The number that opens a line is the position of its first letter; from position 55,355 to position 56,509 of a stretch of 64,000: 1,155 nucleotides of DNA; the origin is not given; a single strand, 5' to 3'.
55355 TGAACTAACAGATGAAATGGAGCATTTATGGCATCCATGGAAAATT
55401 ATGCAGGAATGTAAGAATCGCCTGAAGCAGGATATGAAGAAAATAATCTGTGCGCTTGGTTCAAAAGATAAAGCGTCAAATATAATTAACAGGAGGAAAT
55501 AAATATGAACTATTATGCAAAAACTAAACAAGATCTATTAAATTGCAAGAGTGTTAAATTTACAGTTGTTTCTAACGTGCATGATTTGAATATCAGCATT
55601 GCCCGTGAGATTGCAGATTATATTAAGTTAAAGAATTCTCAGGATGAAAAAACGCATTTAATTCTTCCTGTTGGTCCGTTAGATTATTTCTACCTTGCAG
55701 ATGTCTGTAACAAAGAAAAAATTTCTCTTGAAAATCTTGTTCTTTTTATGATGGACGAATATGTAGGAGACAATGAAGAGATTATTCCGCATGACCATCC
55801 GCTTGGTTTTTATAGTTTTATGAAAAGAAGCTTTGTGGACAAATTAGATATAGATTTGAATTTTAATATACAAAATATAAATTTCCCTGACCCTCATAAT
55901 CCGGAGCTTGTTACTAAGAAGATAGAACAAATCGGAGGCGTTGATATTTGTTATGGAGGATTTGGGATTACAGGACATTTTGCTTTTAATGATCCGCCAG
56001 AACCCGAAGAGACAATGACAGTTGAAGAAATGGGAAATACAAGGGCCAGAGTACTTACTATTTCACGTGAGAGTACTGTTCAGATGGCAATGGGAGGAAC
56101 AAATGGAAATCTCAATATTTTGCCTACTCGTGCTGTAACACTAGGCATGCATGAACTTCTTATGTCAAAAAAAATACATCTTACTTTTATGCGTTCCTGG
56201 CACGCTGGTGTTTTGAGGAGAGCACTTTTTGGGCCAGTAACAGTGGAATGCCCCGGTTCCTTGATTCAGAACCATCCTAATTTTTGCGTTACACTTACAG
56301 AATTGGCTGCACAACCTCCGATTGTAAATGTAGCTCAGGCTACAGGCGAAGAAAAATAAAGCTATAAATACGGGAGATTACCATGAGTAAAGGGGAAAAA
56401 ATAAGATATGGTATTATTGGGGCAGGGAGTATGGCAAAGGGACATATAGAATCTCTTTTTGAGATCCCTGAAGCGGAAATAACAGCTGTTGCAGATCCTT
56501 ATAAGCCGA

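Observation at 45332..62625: Kinase-less, transketolase-dependent catabolic island resembling the sulfo-TK sulfoquinovose pathway, with non-canonical entry enzymes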

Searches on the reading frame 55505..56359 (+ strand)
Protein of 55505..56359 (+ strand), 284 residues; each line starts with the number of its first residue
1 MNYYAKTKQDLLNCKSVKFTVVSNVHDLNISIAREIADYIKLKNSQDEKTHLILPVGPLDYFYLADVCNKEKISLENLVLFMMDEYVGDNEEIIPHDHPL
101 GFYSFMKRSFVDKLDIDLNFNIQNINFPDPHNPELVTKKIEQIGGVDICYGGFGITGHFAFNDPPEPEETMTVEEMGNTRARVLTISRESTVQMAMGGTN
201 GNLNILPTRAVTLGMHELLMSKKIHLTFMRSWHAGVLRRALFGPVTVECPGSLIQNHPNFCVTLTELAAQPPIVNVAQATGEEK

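Call 4: search_protein_families(library=pfam, proteins=[window:55505-56359:+])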
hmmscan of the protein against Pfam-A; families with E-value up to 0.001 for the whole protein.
window:55505-56359:+ (284 aa): 0 families

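Call 8: search_protein_families(library=ncbifam, proteins=[window:55505-56359:+], max_evalue=0.01)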
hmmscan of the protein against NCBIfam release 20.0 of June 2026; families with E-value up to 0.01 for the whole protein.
window:55505-56359:+ (284 aa): 7 families
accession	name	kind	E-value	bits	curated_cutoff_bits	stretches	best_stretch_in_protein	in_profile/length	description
TIGR00502.1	nagB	equivalog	5.5e-27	94.7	236.9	1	21-270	5-245/259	glucosamine-6-phosphate deaminase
NF002557.0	PRK02122.1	subfamily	4e-26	91.3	384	1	6-270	18-273/653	glucosamine-6-phosphate deaminase-like protein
NF001684.0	PRK00443.1-4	subfamily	1.2e-22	80.6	326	1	20-270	4-239/260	glucosamine-6-phosphate deaminase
NF001685.0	PRK00443.1-5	equivalog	5e-21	75.1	513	1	32-263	16-238/266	glucosamine-6-phosphate deaminase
NF009022.0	PRK12358.1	equivalog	7.5e-17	61.6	247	1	106-269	83-234/239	glucosamine-6-phosphate deaminase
NF007291.0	PRK09762.1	equivalog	1.1e-15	57.9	271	1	60-262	46-231/236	galactosamine-6-phosphate isomerase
NF001682.0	PRK00443.1-1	equivalog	4.6e-12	45.9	528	1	69-263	48-225/262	glucosamine-6-phosphate deaminase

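Call 22: search_solved_structures(query=window:55505-56359:+, max_evalue=0.001, show_alignments=1)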
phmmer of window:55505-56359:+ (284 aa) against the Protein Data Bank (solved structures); distinct sequences matched with E-value up to 0.001: 12.
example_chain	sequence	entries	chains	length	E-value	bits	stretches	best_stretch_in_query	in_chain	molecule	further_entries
1jt9_A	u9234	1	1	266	1.5e-20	77.2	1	33-265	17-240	Glucosamine-6-Phosphate deaminase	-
1cd5_A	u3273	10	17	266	3.5e-20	76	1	33-265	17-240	PROTEIN (GLUCOSAMINE 6-PHOSPHATE DEAMINASE) | GLUCOSAMINE 6-PHOSPHATE DEAMINASE | GLUCOSAMINE-6-PHOSPHATE DEAMINASE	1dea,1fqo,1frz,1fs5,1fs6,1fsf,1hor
7lqm_A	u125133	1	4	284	8.2e-19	71.5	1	31-271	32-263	Glucosamine-6-phosphate deaminase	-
3hn6_A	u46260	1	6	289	1.9e-18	70.3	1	33-263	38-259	Glucosamine-6-phosphate deaminase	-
7lqn_A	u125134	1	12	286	2.5e-18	70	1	53-271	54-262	Glucosamine-6-phosphate deaminase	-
5hj5_A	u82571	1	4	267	4.3e-17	65.9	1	58-271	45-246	Glucosamine-6-phosphate deaminase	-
4r7t_A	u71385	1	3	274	4.7e-17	65.8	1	58-271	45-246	Glucosamine-6-phosphate deaminase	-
1ne7_A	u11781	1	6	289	1.2e-14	57.9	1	54-263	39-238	Glucosamine-6-phosphate isomerase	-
2bkv_A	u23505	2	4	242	1e-10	45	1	60-269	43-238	GLUCOSAMINE-6-PHOSPHATE DEAMINASE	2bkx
6nbg_A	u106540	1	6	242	2.5e-09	40.4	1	133-269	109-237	Glucosamine-6-phosphate deaminase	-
2ri0_A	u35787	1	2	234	9.6e-05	25.4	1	146-268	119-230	Glucosamine-6-phosphate deaminase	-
2ri1_A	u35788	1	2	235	9.7e-05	25.4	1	146-268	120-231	Glucosamine-6-phosphate deaminase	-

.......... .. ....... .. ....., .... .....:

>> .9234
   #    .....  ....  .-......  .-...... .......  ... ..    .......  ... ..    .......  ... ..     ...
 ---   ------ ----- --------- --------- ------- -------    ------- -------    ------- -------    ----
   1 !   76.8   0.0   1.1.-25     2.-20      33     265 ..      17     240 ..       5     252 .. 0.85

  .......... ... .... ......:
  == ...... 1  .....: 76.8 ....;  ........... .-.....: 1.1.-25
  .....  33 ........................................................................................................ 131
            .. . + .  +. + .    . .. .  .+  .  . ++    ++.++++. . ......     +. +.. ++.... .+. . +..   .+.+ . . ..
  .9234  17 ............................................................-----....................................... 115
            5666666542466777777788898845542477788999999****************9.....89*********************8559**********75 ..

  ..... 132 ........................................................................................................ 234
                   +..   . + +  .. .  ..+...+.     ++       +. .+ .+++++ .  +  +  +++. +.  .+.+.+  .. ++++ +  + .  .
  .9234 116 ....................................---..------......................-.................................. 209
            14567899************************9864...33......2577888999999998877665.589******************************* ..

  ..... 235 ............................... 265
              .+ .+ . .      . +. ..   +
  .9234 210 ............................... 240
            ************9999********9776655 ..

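Call 25: find_homologous_proteins(query=window:55505-56359:+, max_evalue=1e-10)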
Query window:55505-56359:+ (284 aa): 593 proteins with E <= 1e-10 among 1098 candidates; the best 120 are listed.
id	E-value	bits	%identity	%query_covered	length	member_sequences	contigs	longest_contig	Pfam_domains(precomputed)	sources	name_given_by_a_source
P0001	3.6e-191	652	100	100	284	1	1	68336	-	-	-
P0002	5.6e-174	595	89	100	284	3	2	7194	-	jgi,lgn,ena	-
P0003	4.1e-167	573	88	100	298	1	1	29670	-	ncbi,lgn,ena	-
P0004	1.8e-164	564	86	100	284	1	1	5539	-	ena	-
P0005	1.1e-148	512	76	100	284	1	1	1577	-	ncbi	-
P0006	1.5e-135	469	72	99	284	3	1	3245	-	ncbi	-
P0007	6.1e-133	461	70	100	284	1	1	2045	-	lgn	-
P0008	1.8e-131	456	71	100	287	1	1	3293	-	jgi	jgi:glucosamine-6-phosphate deaminase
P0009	6.7e-130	451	84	82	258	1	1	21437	-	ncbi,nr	ncbi:hypothetical protein KKC91_07400 [bacterium]|nr:hypothetical protein [bacterium]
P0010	8.8e-127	441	69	100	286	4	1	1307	-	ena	-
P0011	6.1e-126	438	69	100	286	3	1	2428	PF01182.27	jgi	-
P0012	1.1e-112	394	63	100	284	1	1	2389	-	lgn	-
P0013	1.5e-112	394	62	100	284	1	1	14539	-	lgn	-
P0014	9.0e-112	391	62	99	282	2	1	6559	PF01182.27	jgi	-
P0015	1.5e-111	391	63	97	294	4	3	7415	-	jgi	jgi:glucosamine-6-phosphate deaminase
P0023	4.9e-109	382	61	100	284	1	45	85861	-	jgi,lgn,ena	jgi:glucosamine-6-phosphate deaminase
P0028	6.1e-106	372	60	99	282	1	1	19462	-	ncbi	-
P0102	7.4e-93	329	52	100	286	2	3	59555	-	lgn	-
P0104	9.2e-93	329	53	96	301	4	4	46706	-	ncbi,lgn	-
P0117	1.3e-91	325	56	99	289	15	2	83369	-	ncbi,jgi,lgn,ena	-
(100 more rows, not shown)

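Call 26: find_encoding_contigs(protein=P0023, flank=10000, max_places=2)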
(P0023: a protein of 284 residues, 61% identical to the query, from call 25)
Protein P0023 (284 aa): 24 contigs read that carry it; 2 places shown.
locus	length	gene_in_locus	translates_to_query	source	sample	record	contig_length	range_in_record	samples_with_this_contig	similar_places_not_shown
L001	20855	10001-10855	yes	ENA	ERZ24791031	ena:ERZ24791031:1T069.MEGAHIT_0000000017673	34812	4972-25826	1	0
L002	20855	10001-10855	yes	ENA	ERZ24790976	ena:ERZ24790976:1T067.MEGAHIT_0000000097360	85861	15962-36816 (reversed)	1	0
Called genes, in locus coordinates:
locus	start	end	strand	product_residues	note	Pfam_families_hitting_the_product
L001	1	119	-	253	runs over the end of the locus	PF09339:HTH_IclR, PF01614:IclR_C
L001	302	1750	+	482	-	PF00171:Aldedh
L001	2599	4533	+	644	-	PF13476:AAA_23, PF24161:CCDC39 (faint)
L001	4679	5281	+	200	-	PF21811:RdfA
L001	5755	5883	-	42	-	-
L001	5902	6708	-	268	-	PF01791:DeoC, PF22649:Cgl0159 (faint)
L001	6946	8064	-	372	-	PF25270:Khk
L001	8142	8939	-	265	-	PF01022:HTH_5 (weak), PF08220:HTH_DeoR, PF08279:HTH_11, PF13412:HTH_24 (faint), PF25213:HVO_A0261_N (faint), PF01047:MarR (faint), PF12840:HTH_20 (weak), PF00455:DeoRC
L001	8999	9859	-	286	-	-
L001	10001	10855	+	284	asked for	-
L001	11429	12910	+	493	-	PF00171:Aldedh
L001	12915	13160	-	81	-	-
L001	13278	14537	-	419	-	PF07690:MFS_1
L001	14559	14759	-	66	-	-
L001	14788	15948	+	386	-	PF01408:GFO_IDH_MocA, PF02894:GFO_IDH_MocA_C, PF22725:GFO_IDH_MocA_C3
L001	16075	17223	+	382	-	PF00005:ABC_tran, PF02463:SMC_N (weak), PF13304:AAA_21 (faint), PF17912:OB_MalK, PF08402:TOBE_2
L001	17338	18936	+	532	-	PF12228:DUF3604 (weak)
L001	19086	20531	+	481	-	PF01547:SBP_bac_1, PF13416:SBP_bac_8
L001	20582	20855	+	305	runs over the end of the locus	PF00528:BPD_transp_1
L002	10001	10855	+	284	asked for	-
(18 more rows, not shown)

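Call 27: find_encoding_contigs(protein=P0117, flank=10000, max_places=2)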
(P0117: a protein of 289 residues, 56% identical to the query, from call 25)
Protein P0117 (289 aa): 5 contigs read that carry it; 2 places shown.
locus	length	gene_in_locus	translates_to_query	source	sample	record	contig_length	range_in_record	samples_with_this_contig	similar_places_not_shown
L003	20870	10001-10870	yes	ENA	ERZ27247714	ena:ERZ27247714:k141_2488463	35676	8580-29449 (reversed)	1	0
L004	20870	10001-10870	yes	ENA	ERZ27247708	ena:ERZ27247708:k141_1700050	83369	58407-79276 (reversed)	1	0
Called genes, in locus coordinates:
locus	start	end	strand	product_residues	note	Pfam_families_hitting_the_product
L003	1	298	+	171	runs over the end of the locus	PF18306:LDcluster4, PF03641:Lysine_decarbox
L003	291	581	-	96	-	PF00293:NUDIX (weak)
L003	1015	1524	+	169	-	PF00210:Ferritin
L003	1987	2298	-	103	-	-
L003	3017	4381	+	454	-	-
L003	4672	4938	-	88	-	-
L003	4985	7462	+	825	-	-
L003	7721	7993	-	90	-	-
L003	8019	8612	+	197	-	PF05721:PhyH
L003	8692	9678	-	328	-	PF00248:Aldo_ket_red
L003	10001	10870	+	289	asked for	-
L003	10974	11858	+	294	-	PF01116:F_bP_aldolase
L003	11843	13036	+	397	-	PF00365:PFK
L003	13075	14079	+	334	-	PF03486:HI0933_like (faint), PF07992:Pyr_redox_2, PF13738:Pyr_redox_3, PF00070:Pyr_redox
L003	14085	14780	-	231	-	PF01330:RuvA_N (weak), PF14520:HHH_5 (weak)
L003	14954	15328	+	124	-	-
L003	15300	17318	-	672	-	PF14561:TPR_20 (faint), PF07719:TPR_2 (faint), PF13176:TPR_7 (faint), PF13414:TPR_11 (faint), PF00515:TPR_1 (weak), PF13432:TPR_16 (weak), PF14559:TPR_19, PF00515:TPR_1 (weak), +9 more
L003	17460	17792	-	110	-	-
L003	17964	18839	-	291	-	PF09176:Mpt_N, PF01488:Shikimate_DH (weak)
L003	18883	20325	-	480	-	PF11638:DnaA_N, PF00308:Bac_DnaA, PF01695:IstB_IS21 (weak), PF00004:AAA (faint), PF08299:Bac_DnaA_C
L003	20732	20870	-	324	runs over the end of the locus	PF00583:Acetyltransf_1, PF13508:Acetyltransf_7 (weak)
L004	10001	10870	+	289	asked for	-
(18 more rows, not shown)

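Call 31: find_encoding_contigs(protein=P0102, flank=10000, max_places=2)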
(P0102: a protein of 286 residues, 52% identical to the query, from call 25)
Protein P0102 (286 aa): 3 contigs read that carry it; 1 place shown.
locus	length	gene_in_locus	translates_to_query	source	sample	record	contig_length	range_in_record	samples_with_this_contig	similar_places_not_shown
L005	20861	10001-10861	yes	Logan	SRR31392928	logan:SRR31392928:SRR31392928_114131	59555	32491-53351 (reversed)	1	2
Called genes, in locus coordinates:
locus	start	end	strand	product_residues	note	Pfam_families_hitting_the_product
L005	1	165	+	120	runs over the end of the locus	PF00072:Response_reg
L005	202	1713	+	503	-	PF08323:Glyco_transf_5, PF13439:Glyco_transf_4 (weak), PF13579:Glyco_trans_4_4 (faint), PF00534:Glycos_transf_1, PF13692:Glyco_trans_1_4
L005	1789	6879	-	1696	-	PF13734:Inhibitor_I69, PF01640:Peptidase_C10, PF00041:fn3 (faint), PF13620:CarboxypepD_reg, PF18370:RGI_lyase (faint), PF25275:Golvesin_C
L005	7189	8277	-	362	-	PF01208:URO-D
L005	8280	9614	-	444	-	PF07690:MFS_1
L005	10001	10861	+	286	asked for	-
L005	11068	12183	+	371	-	PF00465:Fe-ADH, PF13685:Fe-ADH_2 (faint), PF25137:ADH_Fe_C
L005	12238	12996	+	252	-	PF01925:TauE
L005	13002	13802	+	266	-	PF04909:Amidohydro_2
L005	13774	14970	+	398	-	PF00480:ROK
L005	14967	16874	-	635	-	PF20581:DUF6785, PF20580:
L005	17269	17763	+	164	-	PF01192:RNA_pol_Rpb6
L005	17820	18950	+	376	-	PF00226:DnaJ, PF01556:DnaJ_C, PF00684:DnaJ_CXXCXGXG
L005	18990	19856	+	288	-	PF06325:PrmA, PF05175:MTS, PF13489:Methyltransf_23 (weak), PF02475:TRM5-TYW2_MTfase, PF12847:Methyltransf_18 (weak), PF13847:Methyltransf_31, PF08241:Methyltransf_11 (weak), PF13649:Methyltransf_25, +1 more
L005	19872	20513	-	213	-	PF02581:TMP-TENI, PF03060:NMO (weak)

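Call 32: find_encoding_contigs(protein=P0104, flank=10000, max_places=2)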
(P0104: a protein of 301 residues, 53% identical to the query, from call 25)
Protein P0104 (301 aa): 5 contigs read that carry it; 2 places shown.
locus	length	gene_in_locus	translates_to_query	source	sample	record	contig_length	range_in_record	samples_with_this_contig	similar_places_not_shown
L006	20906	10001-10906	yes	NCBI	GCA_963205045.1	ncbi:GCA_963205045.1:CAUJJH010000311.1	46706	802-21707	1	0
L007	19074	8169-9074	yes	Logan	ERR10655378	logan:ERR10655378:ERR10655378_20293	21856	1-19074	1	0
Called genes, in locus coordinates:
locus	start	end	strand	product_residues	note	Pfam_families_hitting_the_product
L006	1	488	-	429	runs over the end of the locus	?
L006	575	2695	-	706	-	PF20256:MoCoBD_2, PF02738:MoCoBD_1, PF20256:MoCoBD_2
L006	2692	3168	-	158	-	PF00111:Fer2, PF13085:Fer2_3 (faint), PF01799:Fer2_2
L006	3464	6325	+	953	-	PF07715:Plug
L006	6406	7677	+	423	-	-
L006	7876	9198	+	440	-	PF00083:Sugar_tr, PF07690:MFS_1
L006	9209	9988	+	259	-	PF04909:Amidohydro_2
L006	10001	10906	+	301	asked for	-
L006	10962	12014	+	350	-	-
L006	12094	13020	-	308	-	PF02585:PIG-L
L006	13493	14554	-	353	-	PF06283:ThuA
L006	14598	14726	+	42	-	-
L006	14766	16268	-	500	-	PF11794:HpaB_N, PF03241:HpaB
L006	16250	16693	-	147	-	PF01613:Flavin_Reduct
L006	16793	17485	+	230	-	PF00392:GntR, PF07729:FCD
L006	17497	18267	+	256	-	PF00795:CN_hydrolase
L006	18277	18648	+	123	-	PF12973:Cupin_7 (weak)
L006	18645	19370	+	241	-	PF11010:DUF2848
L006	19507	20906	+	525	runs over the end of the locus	PF07519:Tannase, PF00326:Peptidase_S9 (faint), PF12146:Hydrolase_4 (weak)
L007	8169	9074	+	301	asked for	-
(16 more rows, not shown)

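Call 34: find_related_loci(query=A1, collection=genome_contigs, flank=10000)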
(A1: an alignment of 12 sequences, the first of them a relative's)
Query A1 (284 aa) in genome_contigs; peptide patterns used: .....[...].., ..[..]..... (x = any residue, [..] = any of these).
600 stretches matched a pattern (row limit reached: there are more); 595 encode a relative of the query (tblastn E <= 1e-3); the best 80 are kept; 80 distinct loci.
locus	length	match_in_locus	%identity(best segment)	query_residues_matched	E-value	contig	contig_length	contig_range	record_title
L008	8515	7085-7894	54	15-283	3e-99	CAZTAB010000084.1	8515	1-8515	MAG TPA_asm: uncultured Verrucomicrobiota bacterium isolate SRP092796_co2_739 genome assembly, contig: k141_516286, whol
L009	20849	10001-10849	55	1-282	6e-97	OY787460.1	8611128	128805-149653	MAG: Victivallales bacterium isolate c43507a4-3b0a-454f-a213-a96987c4837a genome assembly, chromosome: 1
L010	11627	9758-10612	52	1-284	3e-95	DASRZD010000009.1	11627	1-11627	MAG TPA_asm: Armatimonadota bacterium isolate SMAG_U14142 k141_2392414, whole genome shotgun sequence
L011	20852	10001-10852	51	1-283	7e-91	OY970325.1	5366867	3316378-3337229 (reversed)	MAG: uncultured Armatimonadetes bacterium isolate MFD05942.bin.1.84 genome assembly, chromosome: 1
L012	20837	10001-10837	48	2-282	2e-88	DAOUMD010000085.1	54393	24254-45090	MAG TPA_asm: Anaerolineae bacterium isolate W31_78 k127_835708, whole genome shotgun sequence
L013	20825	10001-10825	47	2-278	5e-84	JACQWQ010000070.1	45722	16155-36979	MAG: Chloroflexi bacterium isolate NC_groundwater_1493_Pr4_B-0.1um_56_6 SR1-18-B1_scaffold_29159, whole genome shotgun s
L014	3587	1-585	65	90-284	3e-83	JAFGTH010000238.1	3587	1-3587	MAG: Lentisphaerae bacterium isolate Zod_Metabat.961 k87_13019324, whole genome shotgun sequence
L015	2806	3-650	56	70-284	2e-78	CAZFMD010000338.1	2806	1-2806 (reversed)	MAG TPA_asm: uncultured Spirochaetaceae bacterium isolate binchicken_co334_238 genome assembly, contig: NODE_81269_lengt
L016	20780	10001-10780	40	16-272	2e-61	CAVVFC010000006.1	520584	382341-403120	MAG: uncultured Alphaproteobacteria bacterium isolate MFD01721.bin.2.78 genome assembly, contig: contig_64632, whole gen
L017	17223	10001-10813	37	2-272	3e-61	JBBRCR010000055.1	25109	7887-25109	MAG: Opitutales bacterium isolate Co_metawrap_2411 Cmw_2411_k141_27090589_length_25109_cov_8.0000, whole genome shotgun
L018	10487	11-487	57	127-284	3e-57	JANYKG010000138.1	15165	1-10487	MAG: Armatimonadetes bacterium isolate GL140_5_metabinner_15 GL140_5_k141_3723361, whole genome shotgun sequence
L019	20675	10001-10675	37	38-266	4e-48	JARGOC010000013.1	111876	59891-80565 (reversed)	MAG: Roseovarius sp. isolate bin_ce_oilr1.024 NODE_190_length_111876_cov_7.796353, whole genome shotgun sequence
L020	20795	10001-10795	38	5-266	6e-57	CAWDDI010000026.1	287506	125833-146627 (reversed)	MAG: uncultured Alphaproteobacteria bacterium isolate MFD04850.bin.2.129 genome assembly, contig: contig_43190, whole ge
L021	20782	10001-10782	64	18-278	7e-33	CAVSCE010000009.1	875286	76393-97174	MAG: uncultured Chloroflexia bacterium isolate MFD02979.bin.2.112 genome assembly, contig: contig_34391, whole genome sh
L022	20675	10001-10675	27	23-259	1e-28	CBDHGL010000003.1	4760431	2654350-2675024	MAG: Bacteroidia bacterium isolate a63af478-0d9e-4676-b23b-475732d327f0 genome assembly, contig: contig_3, whole genome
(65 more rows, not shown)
